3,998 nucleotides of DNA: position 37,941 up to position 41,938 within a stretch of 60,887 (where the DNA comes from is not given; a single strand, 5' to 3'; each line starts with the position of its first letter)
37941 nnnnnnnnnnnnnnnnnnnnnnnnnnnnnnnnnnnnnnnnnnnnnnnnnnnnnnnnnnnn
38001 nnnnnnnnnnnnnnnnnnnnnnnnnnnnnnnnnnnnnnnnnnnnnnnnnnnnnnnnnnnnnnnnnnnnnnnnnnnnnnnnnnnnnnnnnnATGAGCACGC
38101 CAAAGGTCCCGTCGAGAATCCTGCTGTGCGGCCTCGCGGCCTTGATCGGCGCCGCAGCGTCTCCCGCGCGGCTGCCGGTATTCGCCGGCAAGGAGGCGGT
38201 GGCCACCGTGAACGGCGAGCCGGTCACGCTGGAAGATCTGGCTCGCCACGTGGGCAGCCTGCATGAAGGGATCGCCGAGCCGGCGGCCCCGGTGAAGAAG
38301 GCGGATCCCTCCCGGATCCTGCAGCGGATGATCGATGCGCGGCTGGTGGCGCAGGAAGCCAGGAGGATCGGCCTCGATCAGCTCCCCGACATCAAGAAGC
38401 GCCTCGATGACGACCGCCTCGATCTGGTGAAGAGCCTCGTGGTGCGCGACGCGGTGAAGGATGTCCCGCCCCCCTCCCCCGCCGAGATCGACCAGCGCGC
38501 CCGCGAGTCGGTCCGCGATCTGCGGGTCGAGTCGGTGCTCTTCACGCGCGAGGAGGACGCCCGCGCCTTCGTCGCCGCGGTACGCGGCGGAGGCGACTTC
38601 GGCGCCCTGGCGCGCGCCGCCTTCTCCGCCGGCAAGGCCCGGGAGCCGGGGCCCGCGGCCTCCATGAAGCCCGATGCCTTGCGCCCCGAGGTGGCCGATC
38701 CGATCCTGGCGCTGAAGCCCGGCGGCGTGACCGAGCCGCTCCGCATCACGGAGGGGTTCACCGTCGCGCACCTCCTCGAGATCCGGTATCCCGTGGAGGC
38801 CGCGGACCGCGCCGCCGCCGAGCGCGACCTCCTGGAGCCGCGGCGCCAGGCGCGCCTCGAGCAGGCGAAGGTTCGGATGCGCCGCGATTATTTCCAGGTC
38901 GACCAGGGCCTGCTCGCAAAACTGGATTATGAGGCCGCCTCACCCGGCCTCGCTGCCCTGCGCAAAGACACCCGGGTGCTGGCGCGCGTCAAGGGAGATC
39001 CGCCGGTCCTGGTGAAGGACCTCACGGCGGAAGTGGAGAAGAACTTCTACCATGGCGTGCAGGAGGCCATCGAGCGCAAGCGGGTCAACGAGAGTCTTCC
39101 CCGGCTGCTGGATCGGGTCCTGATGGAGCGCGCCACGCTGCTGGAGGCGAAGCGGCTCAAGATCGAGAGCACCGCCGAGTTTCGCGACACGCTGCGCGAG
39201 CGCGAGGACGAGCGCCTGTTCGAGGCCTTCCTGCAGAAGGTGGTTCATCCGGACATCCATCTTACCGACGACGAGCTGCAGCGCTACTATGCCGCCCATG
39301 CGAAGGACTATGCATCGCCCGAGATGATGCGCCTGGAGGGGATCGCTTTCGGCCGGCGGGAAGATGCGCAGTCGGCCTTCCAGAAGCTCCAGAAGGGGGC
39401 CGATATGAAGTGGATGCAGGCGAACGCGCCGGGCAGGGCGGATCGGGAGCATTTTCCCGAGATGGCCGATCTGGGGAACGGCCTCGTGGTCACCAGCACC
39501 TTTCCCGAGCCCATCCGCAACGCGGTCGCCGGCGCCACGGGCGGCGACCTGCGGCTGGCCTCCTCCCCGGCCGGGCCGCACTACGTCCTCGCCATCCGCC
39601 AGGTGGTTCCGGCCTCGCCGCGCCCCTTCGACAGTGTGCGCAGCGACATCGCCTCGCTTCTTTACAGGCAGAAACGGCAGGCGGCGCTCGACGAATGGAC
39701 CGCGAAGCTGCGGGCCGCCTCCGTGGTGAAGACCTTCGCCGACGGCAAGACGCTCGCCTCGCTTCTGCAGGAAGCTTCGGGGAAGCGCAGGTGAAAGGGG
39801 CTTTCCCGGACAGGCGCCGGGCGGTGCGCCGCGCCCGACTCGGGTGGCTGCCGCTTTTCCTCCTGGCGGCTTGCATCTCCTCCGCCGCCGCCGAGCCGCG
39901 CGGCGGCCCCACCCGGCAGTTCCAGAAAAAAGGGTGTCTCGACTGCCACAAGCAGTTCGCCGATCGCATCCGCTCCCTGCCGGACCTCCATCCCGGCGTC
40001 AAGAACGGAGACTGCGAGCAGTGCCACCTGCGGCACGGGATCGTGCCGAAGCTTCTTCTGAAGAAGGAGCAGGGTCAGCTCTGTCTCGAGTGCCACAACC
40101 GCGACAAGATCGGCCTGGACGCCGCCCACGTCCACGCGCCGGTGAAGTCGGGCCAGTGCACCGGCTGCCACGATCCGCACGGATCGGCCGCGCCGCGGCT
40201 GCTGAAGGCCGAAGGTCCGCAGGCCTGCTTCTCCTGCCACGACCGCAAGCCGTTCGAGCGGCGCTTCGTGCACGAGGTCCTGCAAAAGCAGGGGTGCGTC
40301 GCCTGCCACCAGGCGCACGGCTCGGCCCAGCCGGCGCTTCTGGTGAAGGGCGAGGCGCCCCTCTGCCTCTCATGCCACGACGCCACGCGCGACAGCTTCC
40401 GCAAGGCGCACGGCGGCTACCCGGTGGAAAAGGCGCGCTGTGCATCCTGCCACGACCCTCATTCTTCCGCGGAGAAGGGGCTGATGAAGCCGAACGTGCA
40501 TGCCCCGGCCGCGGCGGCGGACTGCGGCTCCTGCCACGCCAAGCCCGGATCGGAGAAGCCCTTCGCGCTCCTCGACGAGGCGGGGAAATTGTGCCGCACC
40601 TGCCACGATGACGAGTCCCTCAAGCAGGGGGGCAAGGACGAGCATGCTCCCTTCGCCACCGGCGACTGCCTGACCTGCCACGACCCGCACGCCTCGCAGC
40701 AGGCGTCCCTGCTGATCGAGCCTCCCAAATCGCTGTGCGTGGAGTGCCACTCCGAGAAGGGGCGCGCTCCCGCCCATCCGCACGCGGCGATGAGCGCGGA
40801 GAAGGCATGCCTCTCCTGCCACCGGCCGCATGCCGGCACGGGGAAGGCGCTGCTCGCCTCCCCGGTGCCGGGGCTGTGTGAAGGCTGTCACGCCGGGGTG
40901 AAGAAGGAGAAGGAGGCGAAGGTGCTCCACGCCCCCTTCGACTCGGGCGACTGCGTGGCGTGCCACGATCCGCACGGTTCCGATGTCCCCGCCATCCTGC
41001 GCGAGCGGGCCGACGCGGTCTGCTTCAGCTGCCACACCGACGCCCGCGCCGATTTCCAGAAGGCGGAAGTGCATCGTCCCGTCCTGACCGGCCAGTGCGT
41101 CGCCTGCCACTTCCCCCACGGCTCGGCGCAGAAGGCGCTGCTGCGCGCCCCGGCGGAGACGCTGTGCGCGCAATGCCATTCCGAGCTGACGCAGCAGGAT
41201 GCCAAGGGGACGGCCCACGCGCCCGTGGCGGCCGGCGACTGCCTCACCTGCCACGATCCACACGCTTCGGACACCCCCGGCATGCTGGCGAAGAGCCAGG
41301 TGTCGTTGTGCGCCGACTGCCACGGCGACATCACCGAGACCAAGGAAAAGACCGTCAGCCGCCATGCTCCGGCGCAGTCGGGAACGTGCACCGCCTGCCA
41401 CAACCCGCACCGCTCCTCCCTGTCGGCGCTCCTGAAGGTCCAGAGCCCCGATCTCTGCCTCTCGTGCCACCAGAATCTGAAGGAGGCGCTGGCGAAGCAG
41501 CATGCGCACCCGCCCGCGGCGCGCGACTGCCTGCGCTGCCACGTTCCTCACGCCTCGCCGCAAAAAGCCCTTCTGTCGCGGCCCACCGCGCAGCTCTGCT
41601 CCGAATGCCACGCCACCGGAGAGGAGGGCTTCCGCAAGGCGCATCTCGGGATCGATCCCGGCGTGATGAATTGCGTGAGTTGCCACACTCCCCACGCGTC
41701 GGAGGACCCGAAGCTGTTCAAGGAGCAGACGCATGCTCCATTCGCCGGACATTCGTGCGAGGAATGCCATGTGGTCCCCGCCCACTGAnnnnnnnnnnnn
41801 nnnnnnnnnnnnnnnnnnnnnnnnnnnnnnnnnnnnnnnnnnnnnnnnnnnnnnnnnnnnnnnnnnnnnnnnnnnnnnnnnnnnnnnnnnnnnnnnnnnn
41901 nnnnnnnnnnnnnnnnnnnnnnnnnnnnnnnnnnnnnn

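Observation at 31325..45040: Complete OmcS-type cytochrome-nanowire locus (hexahaem OmcS homologue plus nine companion genes) in a probable acidobacterium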

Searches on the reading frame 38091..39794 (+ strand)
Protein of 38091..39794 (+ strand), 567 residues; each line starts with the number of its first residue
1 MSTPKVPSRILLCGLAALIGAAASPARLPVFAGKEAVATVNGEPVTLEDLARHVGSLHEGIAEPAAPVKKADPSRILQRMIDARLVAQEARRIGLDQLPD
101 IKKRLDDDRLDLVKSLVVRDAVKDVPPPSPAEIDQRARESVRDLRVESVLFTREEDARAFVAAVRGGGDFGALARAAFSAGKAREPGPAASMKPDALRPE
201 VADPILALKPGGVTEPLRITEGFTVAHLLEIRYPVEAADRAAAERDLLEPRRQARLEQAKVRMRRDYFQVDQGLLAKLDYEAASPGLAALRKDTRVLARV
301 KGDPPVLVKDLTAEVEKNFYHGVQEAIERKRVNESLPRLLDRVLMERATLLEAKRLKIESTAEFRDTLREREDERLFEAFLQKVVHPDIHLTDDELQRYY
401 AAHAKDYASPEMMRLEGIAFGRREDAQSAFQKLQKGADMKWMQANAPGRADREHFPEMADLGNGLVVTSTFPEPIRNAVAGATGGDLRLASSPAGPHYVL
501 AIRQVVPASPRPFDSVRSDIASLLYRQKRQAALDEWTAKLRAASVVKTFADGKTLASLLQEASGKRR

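Call 5: search_protein_families(library=pfam, proteins=[window:38091-39794:+], max_evalue=0.01)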
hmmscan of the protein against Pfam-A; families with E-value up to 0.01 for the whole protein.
window:38091-39794:+ (567 aa): 4 families
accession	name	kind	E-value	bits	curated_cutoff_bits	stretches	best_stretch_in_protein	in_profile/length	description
PF13145.12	Rotamase_2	-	1.4e-22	81.2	27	2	392-517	2-120/121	PPIC-type PPIASE domain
PF13623.11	SurA_N_2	-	0.00023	21.5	28.5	1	32-96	38-109/145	SurA-like N-terminal domain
PF00639.27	Rotamase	-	0.00066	21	21.7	1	157-226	22-93/97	PPIC-type PPIASE domain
PF13624.11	SurA_N_3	-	0.00082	19.7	27.2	1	33-96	37-107/162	SurA-like N-terminal domain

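Call 6: search_protein_families(library=ncbifam, proteins=[window:38091-39794:+], max_evalue=0.01)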
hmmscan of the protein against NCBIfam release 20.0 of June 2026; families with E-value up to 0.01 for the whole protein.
window:38091-39794:+ (567 aa): 7 families
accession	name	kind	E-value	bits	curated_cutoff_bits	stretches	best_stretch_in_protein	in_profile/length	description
NF000809.0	PRK00059.1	equivalog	7.8e-13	48.5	303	1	365-550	148-332/336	peptidylprolyl isomerase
NF008054.0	PRK10788.1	equivalog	8.6e-13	47.8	493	1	388-558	246-407/626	peptidylprolyl isomerase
TIGR02925.1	cis_trans_EpsD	equivalog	7.1e-10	38.9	108.9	2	308-436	39-163/232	EpsD family peptidyl-prolyl cis-trans isomerase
TIGR04142.1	PCisTranLspir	hypoth_equivalog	0.00062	18.8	250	1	507-550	254-297/316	putative peptidyl-prolyl cis-trans isomerase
NF051879.1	TDE1658_narrow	equivalog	0.0013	17.8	340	0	37-95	30-85/342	MOSP complex formation periplasmic protein, TDE1658 family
NF002824.0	PRK02998.1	subfamily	0.0051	16.2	360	0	143-230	134-222/283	peptidylprolyl isomerase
NF047592.1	LA_1883_fam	equivalog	0.0071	15.5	400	0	292-405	322-434/499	LIC12015 family putative lipoprotein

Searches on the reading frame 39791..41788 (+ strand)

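Call 5: search_protein_families(library=pfam, proteins=[window:39791-41788:+], max_evalue=0.01)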
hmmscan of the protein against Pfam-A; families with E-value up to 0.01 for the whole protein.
window:39791-41788:+ (665 aa): 8 families
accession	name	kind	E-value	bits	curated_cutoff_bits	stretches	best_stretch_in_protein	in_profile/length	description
PF09699.15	Paired_CXXCH_1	-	8e-147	477.2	20.6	13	115-153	1-39/41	Doubled CXXCH motif (Paired_CXXCH_1)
PF14522.11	Cytochrome_C7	-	1.7e-28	98.7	24.8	3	504-561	13-67/67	Cytochrome c7 and related cytochrome c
PF14537.11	Cytochrom_c3_2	-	1.8e-24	86.4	25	4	483-561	8-79/79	Cytochrome c3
PF22113.1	Mtrc-MtrF_II-IV_dom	-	2.4e-20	73.2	30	4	118-304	4-170/176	Outer membrane cytochrome MtrC/MtrF-like, domains II/IV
PF02085.21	Cytochrom_CIII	-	1.8e-15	57.6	22.9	1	72-150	30-101/101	Class III cytochrome C family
PF22678.1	Cytochrom_c_NrfB-like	-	8.5e-14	52.2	27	1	141-195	31-89/89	Cytochrome c-type protein NrfB-like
PF21269.3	TreT_GT1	-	0.0002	21.5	27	0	373-421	72-117/144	Trehalose synthase, N-terminal domain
PF00340.25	IL1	-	0.0032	17.6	25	0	541-575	23-57/119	Interleukin-1 / 18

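Call 6: search_protein_families(library=ncbifam, proteins=[window:39791-41788:+], max_evalue=0.01)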
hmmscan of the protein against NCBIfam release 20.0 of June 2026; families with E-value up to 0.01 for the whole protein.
window:39791-41788:+ (665 aa): 9 families
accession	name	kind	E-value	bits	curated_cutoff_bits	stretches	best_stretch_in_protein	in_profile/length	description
TIGR01905.1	paired_CXXCH_1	subfamily_domain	8.7e-140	454.4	25.2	13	115-152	1-38/41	doubled CXXCH domain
TIGR03508.1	decahem_SO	subfamily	2.6e-92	308.9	192.2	5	43-222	67-249/258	DmsE family decaheme c-type cytochrome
NF041028.1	decahem_GSU2203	exception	5.7e-71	239.3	325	6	312-464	100-253/317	GSU2203 family decaheme c-type cytochrome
TIGR03507.1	decahem_SO1788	subfamily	3.1e-17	62.3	209.3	4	110-181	233-310/672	OmcA/MtrC family decaheme c-type cytochrome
TIGR03153.1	cytochr_NrfH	equivalog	8.5e-16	58.3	134.2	1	407-453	27-72/138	cytochrome c nitrite reductase small subunit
NF008659.0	PRK11659.1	equivalog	8e-14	51.8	184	2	457-522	111-178/188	cytochrome c nitrite reductase pentaheme subunit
NF045722.1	c3_cytochr_TmcA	equivalog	9e-12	45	114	0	213-275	53-113/125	acidic tetraheme cytochrome c3 TmcA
TIGR03146.1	cyt_nit_nrfB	equivalog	7.6e-11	42.5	166.6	1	456-514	84-144/145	cytochrome c nitrite reductase pentaheme subunit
NF047727.1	4hemeCytCCctA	equivalog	0.00013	22.1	180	0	482-544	38-94/109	tetraheme c-type cytochrome CctA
